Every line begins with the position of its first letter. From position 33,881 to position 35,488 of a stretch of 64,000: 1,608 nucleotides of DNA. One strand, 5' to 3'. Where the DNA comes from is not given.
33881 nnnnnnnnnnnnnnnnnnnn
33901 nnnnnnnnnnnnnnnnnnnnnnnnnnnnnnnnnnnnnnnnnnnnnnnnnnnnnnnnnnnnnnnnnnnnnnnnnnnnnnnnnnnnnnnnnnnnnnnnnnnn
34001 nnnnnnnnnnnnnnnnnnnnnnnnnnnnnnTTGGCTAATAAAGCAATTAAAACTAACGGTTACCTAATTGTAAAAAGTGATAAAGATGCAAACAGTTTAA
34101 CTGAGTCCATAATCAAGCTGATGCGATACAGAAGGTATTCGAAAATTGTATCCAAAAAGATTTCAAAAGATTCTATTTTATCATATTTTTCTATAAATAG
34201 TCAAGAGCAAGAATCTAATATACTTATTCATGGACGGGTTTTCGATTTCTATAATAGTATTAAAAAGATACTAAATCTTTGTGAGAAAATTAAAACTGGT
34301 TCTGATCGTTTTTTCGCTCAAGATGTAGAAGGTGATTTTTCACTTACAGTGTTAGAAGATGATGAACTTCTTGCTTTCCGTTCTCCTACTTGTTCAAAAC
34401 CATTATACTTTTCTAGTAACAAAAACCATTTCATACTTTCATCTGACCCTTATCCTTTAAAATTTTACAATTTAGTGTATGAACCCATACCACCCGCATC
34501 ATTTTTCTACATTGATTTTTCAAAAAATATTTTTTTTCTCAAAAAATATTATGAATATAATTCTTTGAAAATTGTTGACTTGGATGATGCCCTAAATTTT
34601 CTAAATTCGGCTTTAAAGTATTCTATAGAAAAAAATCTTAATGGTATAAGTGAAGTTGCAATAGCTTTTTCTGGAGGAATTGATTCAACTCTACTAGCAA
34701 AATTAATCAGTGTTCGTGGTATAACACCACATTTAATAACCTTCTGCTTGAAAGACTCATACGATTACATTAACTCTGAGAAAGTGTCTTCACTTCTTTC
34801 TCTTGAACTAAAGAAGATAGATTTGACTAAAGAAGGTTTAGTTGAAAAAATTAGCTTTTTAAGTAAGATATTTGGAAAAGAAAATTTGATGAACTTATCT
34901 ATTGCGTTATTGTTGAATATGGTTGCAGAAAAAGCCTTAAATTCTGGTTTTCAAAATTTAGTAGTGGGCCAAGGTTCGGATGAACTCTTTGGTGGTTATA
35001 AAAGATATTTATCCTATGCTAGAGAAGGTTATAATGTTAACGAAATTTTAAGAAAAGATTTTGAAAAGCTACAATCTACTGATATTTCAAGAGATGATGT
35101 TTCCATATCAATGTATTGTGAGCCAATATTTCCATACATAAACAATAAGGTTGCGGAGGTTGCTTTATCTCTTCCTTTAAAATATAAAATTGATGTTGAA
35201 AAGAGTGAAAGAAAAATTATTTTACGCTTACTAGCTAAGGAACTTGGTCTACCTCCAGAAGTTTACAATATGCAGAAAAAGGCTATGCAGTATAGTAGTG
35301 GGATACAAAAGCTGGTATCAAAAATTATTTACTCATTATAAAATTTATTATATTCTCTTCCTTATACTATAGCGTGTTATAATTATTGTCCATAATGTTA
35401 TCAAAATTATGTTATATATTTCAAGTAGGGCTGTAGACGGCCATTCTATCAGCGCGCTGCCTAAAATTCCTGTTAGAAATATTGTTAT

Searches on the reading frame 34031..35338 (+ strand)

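Call 63: search_protein_families(library=pfam, proteins=[window:34031-35338:+], max_evalue=0.00001)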
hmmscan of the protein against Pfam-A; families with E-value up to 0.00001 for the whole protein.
window:34031-35338:+ (436 aa): 1 family
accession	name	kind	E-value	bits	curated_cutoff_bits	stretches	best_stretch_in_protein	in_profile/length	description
PF00733.27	Asn_synthase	-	1.9e-22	80.9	21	2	192-329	3-141/354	Asparagine synthase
